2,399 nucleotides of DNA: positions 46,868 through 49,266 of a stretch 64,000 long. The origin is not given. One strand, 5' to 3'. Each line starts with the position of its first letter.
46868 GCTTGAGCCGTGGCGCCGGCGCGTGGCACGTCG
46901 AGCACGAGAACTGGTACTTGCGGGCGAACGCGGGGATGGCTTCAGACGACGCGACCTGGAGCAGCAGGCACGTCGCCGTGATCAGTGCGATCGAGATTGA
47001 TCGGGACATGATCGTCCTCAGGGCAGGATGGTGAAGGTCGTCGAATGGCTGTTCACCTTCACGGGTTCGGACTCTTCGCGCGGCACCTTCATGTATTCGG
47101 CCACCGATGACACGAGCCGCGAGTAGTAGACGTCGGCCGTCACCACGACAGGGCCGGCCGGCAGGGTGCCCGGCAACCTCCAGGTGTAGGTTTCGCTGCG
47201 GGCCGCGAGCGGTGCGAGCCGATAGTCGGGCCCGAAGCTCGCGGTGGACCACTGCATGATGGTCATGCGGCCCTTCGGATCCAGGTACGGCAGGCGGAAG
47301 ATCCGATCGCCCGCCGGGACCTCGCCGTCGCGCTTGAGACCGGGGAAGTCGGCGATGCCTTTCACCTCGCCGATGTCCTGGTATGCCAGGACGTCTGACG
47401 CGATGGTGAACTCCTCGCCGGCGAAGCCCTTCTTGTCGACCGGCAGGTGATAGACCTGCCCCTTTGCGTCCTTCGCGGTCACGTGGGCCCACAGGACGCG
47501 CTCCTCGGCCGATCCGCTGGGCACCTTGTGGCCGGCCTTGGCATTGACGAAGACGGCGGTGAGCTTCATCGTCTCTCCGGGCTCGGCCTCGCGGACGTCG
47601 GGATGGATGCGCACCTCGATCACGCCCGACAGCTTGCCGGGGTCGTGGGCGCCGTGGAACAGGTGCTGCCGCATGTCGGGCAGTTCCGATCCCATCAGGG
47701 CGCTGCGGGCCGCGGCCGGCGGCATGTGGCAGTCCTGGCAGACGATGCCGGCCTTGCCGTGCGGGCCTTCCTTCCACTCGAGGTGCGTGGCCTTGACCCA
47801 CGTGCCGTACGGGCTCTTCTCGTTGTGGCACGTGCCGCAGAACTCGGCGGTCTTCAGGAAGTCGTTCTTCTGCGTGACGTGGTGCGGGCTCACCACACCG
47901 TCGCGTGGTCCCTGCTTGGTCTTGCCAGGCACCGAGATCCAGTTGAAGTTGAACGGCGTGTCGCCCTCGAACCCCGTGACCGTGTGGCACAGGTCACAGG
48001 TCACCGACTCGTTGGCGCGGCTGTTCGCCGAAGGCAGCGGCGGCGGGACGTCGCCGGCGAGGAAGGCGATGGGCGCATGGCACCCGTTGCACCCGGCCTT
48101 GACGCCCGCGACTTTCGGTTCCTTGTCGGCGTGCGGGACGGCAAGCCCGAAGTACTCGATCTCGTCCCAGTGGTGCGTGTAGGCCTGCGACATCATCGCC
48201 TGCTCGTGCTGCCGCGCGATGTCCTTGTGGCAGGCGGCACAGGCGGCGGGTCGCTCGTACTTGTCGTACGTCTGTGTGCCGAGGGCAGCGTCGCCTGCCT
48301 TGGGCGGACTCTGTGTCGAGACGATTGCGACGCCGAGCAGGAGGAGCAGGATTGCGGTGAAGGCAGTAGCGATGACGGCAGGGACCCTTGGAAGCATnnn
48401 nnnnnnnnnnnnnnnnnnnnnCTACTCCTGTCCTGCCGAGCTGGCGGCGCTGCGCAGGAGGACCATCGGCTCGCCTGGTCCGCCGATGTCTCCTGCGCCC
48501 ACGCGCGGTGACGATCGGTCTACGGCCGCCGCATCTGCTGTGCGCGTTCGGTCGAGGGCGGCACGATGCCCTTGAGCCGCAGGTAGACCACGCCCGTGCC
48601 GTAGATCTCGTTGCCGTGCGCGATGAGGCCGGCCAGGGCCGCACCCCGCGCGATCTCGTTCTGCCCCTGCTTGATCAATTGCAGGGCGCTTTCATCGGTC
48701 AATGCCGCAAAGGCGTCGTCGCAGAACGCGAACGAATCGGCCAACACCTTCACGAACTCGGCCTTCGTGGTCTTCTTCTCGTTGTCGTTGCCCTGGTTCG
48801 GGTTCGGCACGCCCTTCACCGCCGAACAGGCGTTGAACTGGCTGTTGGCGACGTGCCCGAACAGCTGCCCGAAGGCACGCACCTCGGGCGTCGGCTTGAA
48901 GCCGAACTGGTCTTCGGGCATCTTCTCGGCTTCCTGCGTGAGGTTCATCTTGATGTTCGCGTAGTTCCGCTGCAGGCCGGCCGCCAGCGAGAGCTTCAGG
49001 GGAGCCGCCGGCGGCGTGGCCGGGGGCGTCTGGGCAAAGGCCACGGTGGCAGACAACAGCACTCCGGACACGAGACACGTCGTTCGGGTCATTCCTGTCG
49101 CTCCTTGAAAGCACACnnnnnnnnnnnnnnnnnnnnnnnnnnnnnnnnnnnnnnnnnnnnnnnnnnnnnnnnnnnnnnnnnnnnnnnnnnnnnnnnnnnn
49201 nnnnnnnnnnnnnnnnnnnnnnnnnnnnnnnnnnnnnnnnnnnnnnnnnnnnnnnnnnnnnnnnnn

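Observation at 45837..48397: Monoheme cytochrome / beta-barrel fusion (Cyc2/Cyt572-like architecture) 8 nt downstream of a pentaheme cytochrome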

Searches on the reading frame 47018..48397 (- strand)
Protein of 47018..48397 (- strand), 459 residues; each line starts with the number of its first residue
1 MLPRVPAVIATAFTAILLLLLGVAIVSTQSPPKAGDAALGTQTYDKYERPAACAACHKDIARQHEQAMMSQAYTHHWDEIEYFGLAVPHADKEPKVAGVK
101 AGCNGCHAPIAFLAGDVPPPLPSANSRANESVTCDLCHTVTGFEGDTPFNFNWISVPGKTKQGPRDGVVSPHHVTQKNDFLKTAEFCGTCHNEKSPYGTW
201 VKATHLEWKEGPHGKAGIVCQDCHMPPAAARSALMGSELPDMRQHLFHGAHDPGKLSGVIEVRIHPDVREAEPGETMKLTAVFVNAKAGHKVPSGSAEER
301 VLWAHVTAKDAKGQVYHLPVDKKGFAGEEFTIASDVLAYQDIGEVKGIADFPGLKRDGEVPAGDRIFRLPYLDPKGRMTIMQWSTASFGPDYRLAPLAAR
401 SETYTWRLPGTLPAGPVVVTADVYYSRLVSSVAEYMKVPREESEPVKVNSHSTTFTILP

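Call 4: search_protein_families(library=pfam, proteins=[window:47018-48397:-], max_evalue=1)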
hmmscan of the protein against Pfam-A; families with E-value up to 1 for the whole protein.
window:47018-48397:- (459 aa): 11 families
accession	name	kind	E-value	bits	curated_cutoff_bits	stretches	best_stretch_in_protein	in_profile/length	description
PF03264.19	Cytochrom_NNT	-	5.8e-09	36.3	24.1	1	172-230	24-78/174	NapC/NirT cytochrome c family, N-terminal region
PF14522.11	Cytochrome_C7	-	1e-06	28.9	24.8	2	50-139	13-67/67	Cytochrome c7 and related cytochrome c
PF14537.11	Cytochrom_c3_2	-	1e-05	26.3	25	2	178-225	20-65/79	Cytochrome c3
PF22113.1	Mtrc-MtrF_II-IV_dom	-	3.2e-05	23.9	30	2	101-226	7-129/176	Outer membrane cytochrome MtrC/MtrF-like, domains II/IV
PF13435.11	Cytochrome_C554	-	0.00021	22.6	20.8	1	52-139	1-84/84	Cytochrome c554 and c-prime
PF02335.20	Cytochrom_C552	-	0.0023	17.4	24.1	1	131-229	168-256/438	Cytochrome c552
PF09699.15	Paired_CXXCH_1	-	0.0044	17.1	20.6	0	182-194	27-39/41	Doubled CXXCH motif (Paired_CXXCH_1)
PF02085.21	Cytochrom_CIII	-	0.026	15.3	22.9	1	172-228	37-86/101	Class III cytochrome C family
PF07627.16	PSCyt3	-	0.067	13.9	27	0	39-60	57-78/98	Protein of unknown function (DUF1588)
PF13438.11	DUF4113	-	0.079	13.5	24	1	61-80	29-48/51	Domain of unknown function (DUF4113)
PF24029.1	DUF7340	-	0.34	11.2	27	0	47-67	3-23/62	Domain of unknown function (DUF7340)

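Call 5: search_protein_families(library=ncbifam, proteins=[window:47018-48397:-], max_evalue=1)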
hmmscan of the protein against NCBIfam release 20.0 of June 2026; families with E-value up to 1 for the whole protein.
window:47018-48397:- (459 aa): 13 families
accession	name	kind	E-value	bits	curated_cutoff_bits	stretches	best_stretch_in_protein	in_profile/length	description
NF040886.1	cyt_C_like_Sec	equivalog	2.1e-09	36.5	250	2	170-315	191-334/423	multiheme c-type cytochrome (seleno)protein ExtKL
NF008659.0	PRK11659.1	equivalog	2e-05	24.4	184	2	16-110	12-85/188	cytochrome c nitrite reductase pentaheme subunit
NF011606.0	PRK15032.1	equivalog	2.5e-05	23.6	455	1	179-228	40-85/390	pentaheme c-type cytochrome TorC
TIGR03153.1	cytochr_NrfH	equivalog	0.00015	21.9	134.2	1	180-231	24-66/138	cytochrome c nitrite reductase small subunit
TIGR03508.1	decahem_SO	subfamily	0.00022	20.8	192.2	1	130-232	33-109/258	DmsE family decaheme c-type cytochrome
TIGR02162.1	torC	equivalog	0.0009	18.6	478.2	1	167-229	27-86/387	pentaheme c-type cytochrome TorC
NF041028.1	decahem_GSU2203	exception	0.0024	17.1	325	1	36-230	22-187/317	GSU2203 family decaheme c-type cytochrome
TIGR02161.1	napC_nirT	subfamily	0.0044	16.9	310.6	1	182-227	43-85/185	periplasmic nitrate (or nitrite) reductase c-type cytochrome, NapC/NirT family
TIGR03152.1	cyto_c552_HCOOH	exception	0.0096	14.7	692.5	1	205-228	229-255/441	ammonia-forming nitrite reductase cytochrome c552 subunit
NF008339.0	PRK11125.1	equivalog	0.027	13.1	595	1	49-228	125-297/487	ammonia-forming cytochrome c nitrite reductase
TIGR03146.1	cyt_nit_nrfB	equivalog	0.21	11.9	166.6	0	43-111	33-95/145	cytochrome c nitrite reductase pentaheme subunit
NF045930.1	Cytc6PetJCyano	equivalog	0.37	10.8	135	1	14-58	5-44/110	cytochrome c6 PetJ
NF007906.0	PRK10617.1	equivalog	0.51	10.1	349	0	182-227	52-94/200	cytochrome c-type protein NapC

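Call 8: search_solved_structures(query=window:47018-48397:-, max_evalue=1)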
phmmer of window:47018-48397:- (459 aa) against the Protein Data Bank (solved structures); distinct sequences matched with E-value up to 1: 14.
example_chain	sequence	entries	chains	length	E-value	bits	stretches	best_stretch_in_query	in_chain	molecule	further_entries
5ze8_A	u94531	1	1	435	1.7e-05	27.4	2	171-315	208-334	cytochrome c552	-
1qdb_A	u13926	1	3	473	0.012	18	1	201-229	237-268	CYTOCHROME C NITRITE REDUCTASE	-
2j7a_A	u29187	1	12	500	0.015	17.7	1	120-226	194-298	CYTOCHROME C NITRITE REDUCTASE NRFA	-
3ubr_A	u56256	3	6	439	0.015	17.7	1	120-230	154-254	Cytochrome c-552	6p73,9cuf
2vr0_A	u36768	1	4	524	0.017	17.5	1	121-226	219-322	CYTOCHROME C NITRITE REDUCTASE, CATALYTIC SUBUNIT NFRA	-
1oah_A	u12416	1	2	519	0.022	17.1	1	206-226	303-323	CYTOCHROME C NITRITE REDUCTASE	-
1gu6_A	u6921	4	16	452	0.086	15.2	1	50-228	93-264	CYTOCHROME C552 | Cytochrome c-552 | Cytochrome c nitrite reductase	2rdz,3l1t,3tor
3bng_A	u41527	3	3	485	0.092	15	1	195-228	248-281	Cytochrome c-552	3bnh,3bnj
1fs7_A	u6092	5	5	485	0.095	15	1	195-228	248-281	CYTOCHROME C NITRITE REDUCTASE | Cytochrome c-552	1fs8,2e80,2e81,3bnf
1fs9_A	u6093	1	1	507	0.099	14.9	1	195-228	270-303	CYTOCHROME C NITRITE REDUCTASE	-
2rf7_A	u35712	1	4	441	0.1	14.9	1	50-228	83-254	Cytochrome c-552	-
4wjy_A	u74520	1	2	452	0.12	14.6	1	50-228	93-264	Cytochrome c-552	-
6v0a_A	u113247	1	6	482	0.39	13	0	210-231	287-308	Nitrite reductase (cytochrome; ammonia-forming)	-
9ec7_A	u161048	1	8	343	0.47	12.7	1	40-137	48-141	Immunoglobulin heavy chain alpha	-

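Call 33: find_homologous_proteins(query=window:47018-48397:-, max_evalue=0.001)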
Query window:47018-48397:- (459 aa): 2635 proteins with E <= 0.001 among 8000 candidates; the best 120 are listed.
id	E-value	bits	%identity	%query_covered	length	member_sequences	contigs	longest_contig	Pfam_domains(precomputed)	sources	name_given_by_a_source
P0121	7.3e-292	986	91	100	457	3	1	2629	PF14537.12,PF03264.20,PF14522.12,PF22113.2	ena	-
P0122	7.9e-292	986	92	96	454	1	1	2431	PF14537.12,PF03264.20,PF14522.12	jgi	jgi:hypothetical protein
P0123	7.6e-291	983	91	100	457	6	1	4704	PF14537.12,PF03264.20,PF14522.12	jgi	jgi:nitrate/TMAO reductase-like tetraheme cytochrome c subunit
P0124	9.6e-288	973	90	100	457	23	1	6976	PF14537.12,PF03264.20,PF14522.12,PF22113.2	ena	-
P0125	8.5e-277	937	88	97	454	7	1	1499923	PF14537.12,PF03264.20,PF14522.12,PF22113.2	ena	-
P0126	1.3e-275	933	87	97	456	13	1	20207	PF03264.20,PF14522.12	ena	-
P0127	1.8e-267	906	84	97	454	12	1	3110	PF14537.12,PF14522.12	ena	-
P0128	9.5e-267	904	85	94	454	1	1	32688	PF14522.12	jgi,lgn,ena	-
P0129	3.3e-265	899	83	98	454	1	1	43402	PF14537.12,PF03264.20,PF14522.12,PF22113.2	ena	-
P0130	2.6e-262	889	82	97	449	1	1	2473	PF03264.20,PF14522.12,PF22113.2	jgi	jgi:nitrate/TMAO reductase-like tetraheme cytochrome c subunit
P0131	2.4e-259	879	82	97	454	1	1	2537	PF14537.12,PF03264.20,PF14522.12,PF22113.2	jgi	jgi:hypothetical protein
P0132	3.3e-259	879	81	97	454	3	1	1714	PF14537.12,PF03264.20,PF14522.12,PF22113.2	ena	-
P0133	6.3e-256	868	80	98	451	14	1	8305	PF14537.12,PF03264.20,PF14522.12,PF22113.2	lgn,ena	-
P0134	2.0e-251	853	82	93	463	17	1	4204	PF14537.12,PF03264.20,PF02335.21,PF14522.12,PF22113.2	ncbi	-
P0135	2.8e-251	853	79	97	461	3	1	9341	PF14537.12,PF03264.20,PF14522.12,PF22113.2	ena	-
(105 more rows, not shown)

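Call 50: predict_structure(alignment_id=A2)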
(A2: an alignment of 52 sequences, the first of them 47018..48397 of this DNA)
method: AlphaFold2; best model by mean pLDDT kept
length: 459 residues; sequences in the alignment: 52
mean_pLDDT: 78.2   pTM: 0.74
mean pLDDT of the five models: 78.2, 76.9, 75.3, 72.3, 70.2
residues with pLDDT >= 90: 102; 70-90: 228; 50-70: 113; < 50: 16
segments of 3 or more residues with pLDDT < 50: 68-71, 246-250
pLDDT, mean of each block of 10 residues (from residue 1): 62 86 77 82 84 62 50 68 86 81 60 83 76 72 74 82 76 81 70 79 68 57 55 56 53 64 96 97 79 61 92 95 86 86 91 83 78 90 86 83 95 97 87 89 87 97
secondary structure, 60 per line:
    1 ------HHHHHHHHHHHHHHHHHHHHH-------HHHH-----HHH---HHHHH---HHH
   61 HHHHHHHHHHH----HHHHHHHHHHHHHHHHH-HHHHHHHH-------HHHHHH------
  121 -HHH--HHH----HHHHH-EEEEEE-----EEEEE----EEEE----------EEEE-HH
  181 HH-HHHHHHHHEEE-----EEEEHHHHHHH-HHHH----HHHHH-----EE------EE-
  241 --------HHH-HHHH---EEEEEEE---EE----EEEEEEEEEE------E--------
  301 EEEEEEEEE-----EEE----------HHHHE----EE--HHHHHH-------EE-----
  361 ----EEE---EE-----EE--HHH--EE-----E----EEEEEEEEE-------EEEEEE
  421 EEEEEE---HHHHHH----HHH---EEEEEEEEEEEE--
elements in order: H7-27 H35-38 H50-54 H58-71 H76-92 H94-101 H109-114 H134-138 E140-145 E151-155 E160-163 E174-177 H179-182 H184-191 E192-194 E200-203 H204-210 H212-215 H220-224 H253-256 E260-266 E276-285 E301-309 E315-317 H328-331 H341-346 E365-367 E399-407 E415-426 H430-435 E446-457

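Call 53: fold_search(model_id=the predicted structure, library=pdb)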
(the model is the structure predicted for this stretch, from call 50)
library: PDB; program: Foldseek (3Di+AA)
matches with E <= 10: 1688; with E <= 0.001: 60
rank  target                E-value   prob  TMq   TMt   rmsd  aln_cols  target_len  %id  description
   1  5ze8                  4.3e-17  1.00  0.55  0.65   7.6       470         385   20  Crystal structure of a penta-heme cytochrome c552 from Thermochromatium tepidum (released 2018-04-25)
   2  8k2j                  2.1e-05  1.00  0.17  0.15  13.1       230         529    9  Crystal structure of Group 3 Oligosaccharide/Monosaccharide-releasing beta-N-acetylgalactosaminidase NgaDssm, apo form (released 2024-04-24)
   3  8k2f                  2.3e-05  1.00  0.16  0.15  17.0       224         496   14  Crystal structure of Group 1 oligosaccharide-releasing beta-N-acetylgalactosaminidase NgaCa from Cohnella abietis, apo 1 (released 2024-04-24)
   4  8k2g_A                3.6e-05  0.99  0.16  0.15  17.2       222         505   12  Crystal structure of Group 1 Oligosaccharide-releasing beta-N-acetylgalactosaminidase NgaCa from Cohnella abietis, apo (released 2024-04-24)
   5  7fe5_A                3.8e-05  1.00  0.19  0.41  11.1       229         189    8  AvmM Catalyzes Macrocyclization in Alchivemycin A Biosynthesis (released 2021-09-01)
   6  7fe0_A                4.6e-05  1.00  0.18  0.39  11.5       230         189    8  AvmM Catalyzes Macrocyclization in Alchivemycin A Biosynthesis (released 2021-09-01)
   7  8k2n_A                7.9e-05  0.97  0.14  0.12  14.8       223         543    8  Crystal structure of Group 4 Monosaccharide-releasing beta-N-acetylgalactosaminidase NgaLy from Lacticaseibacillus yic (released 2024-04-24)
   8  8k2h_B                1.1e-04  1.00  0.19  0.16  10.5       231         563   13  Crystal structure of Group 2Oligosaccharide/Monosaccharide-releasing beta-N-acetylhexosaminidase NgaAt from Arabidopsi (released 2024-04-24)
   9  4kkr_A                1.1e-04  0.69  0.11  0.21  23.3       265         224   12  Crystal structure of Vibrio cholerae RbmA (crystal form 3) (released 2013-05-22)
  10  5fqg_A                1.2e-04  1.00  0.17  0.14  13.1       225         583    8  The details of glycolipid glycan hydrolysis by the structural analysis of a family 123 glycoside hydrolase from Clostr (released 2016-03-30)
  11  5fqe_B                1.2e-04  0.99  0.16  0.13  13.3       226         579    7  The details of glycolipid glycan hydrolysis by the structural analysis of a family 123 glycoside hydrolase from Clostr (released 2016-03-30)
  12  5fqh_A                1.3e-04  1.00  0.17  0.14  13.5       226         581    8  The details of glycolipid glycan hydrolysis by the structural analysis of a family 123 glycoside hydrolase from Clostr (released 2016-03-30)
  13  4be6_A                1.4e-04  0.63  0.10  0.20  22.2       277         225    9  V. cholera biofilm scaffolding protein RbmA (released 2013-12-18)
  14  4kkq_B                1.4e-04  0.54  0.09  0.18  22.7       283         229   11  Crystal structure of Vibrio cholerae RbmA (crystal form 1) (released 2013-05-22)
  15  5fqe_A                1.5e-04  1.00  0.17  0.14  13.4       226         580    8  The details of glycolipid glycan hydrolysis by the structural analysis of a family 123 glycoside hydrolase from Clostr (released 2016-03-30)
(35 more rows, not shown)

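Call 57: search_solved_structures(query=A2, max_evalue=0.01, show_alignments=2)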
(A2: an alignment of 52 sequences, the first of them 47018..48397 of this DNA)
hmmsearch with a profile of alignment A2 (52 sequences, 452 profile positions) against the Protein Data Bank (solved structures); distinct sequences matched with E-value up to 0.01: 3.
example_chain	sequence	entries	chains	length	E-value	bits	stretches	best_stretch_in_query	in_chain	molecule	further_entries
5ze8_A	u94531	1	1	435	2.5e-10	42.9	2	26-137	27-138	cytochrome c552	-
6v0a_A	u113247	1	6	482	0.0014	20.7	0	36-83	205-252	Nitrite reductase (cytochrome; ammonia-forming)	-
1qdb_A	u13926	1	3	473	0.0084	18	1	197-225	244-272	CYTOCHROME C NITRITE REDUCTASE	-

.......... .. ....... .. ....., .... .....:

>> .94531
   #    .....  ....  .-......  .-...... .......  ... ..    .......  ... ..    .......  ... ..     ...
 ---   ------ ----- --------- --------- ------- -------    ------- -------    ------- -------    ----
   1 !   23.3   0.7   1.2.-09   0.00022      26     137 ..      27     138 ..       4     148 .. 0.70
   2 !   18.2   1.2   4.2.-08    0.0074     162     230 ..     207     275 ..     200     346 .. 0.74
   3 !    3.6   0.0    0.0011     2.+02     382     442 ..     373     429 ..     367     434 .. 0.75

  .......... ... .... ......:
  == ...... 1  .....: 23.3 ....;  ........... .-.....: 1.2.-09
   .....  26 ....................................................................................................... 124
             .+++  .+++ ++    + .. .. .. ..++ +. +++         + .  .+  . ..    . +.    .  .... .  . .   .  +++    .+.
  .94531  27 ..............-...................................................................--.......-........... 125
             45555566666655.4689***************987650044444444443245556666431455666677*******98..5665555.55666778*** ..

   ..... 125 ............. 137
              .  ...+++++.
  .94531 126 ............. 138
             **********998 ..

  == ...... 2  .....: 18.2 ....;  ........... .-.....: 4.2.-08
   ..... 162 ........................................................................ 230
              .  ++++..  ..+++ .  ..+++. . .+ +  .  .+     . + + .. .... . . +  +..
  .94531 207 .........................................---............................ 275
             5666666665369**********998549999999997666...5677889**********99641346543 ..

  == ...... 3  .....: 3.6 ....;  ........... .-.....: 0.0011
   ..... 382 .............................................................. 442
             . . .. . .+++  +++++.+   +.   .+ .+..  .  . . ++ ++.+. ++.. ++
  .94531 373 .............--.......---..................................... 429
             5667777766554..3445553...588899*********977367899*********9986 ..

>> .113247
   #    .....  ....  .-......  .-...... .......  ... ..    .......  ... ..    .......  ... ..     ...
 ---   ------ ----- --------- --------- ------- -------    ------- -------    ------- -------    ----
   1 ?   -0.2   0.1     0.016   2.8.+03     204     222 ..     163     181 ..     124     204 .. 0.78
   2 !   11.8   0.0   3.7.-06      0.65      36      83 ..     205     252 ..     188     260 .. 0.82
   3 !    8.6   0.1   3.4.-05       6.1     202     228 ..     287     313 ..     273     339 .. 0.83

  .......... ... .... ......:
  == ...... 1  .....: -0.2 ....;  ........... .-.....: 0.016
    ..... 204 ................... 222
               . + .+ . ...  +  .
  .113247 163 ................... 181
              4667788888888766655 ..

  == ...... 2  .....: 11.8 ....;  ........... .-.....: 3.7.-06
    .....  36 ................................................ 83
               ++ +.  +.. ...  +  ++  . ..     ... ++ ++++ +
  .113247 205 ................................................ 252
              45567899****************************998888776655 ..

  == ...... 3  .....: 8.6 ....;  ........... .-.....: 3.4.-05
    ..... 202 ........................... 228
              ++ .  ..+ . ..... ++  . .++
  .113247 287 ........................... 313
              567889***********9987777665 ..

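Call 77: search_solved_structures(query=A2, max_evalue=10, show_alignments=0)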
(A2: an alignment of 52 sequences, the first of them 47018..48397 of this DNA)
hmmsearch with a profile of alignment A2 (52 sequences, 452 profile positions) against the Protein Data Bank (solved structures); distinct sequences matched with E-value up to 10: 16.
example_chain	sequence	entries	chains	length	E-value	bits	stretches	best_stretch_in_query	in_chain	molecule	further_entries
5ze8_A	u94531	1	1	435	2.5e-10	42.9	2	26-137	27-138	cytochrome c552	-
6v0a_A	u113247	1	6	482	0.0014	20.7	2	36-83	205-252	Nitrite reductase (cytochrome; ammonia-forming)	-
1qdb_A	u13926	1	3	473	0.0084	18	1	197-225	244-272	CYTOCHROME C NITRITE REDUCTASE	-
2rf7_A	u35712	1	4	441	0.034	16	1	199-226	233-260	Cytochrome c-552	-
4wjy_A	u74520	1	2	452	0.039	15.8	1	199-225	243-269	Cytochrome c-552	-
1gu6_A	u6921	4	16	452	0.049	15.5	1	199-224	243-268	CYTOCHROME C552 | Cytochrome c-552 | Cytochrome c nitrite reductase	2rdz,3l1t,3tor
6i5b_A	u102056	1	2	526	0.057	15.3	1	169-226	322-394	Uncharacterized protein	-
3ubr_A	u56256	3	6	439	0.06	15.2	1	197-221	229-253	Cytochrome c-552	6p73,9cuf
1fs7_A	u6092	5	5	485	0.072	15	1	193-222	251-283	CYTOCHROME C NITRITE REDUCTASE | Cytochrome c-552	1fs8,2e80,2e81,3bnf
3bng_A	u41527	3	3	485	0.073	14.9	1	193-222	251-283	Cytochrome c-552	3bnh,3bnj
1fs9_A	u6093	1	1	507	0.082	14.8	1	193-223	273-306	CYTOCHROME C NITRITE REDUCTASE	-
2j7a_A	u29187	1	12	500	0.17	13.8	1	193-221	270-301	CYTOCHROME C NITRITE REDUCTASE NRFA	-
1oah_A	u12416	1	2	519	0.17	13.7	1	199-221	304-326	CYTOCHROME C NITRITE REDUCTASE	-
2vr0_A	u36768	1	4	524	0.18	13.7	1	193-221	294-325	CYTOCHROME C NITRITE REDUCTASE, CATALYTIC SUBUNIT NFRA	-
1cja_A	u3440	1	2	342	1.9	10.3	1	321-354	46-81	PROTEIN (ACTIN-FRAGMIN KINASE)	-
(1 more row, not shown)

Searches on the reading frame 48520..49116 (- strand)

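Call 39: search_protein_families(library=pfam, proteins=[window:48520-49116:-], max_evalue=0.00001)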
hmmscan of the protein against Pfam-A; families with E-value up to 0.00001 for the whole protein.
window:48520-49116:- (198 aa): 1 family
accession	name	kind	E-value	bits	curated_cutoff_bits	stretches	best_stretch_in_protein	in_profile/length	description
PF12867.12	DinB_2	-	3.2e-11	44.2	24.8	1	57-167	7-120/128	DinB superfamily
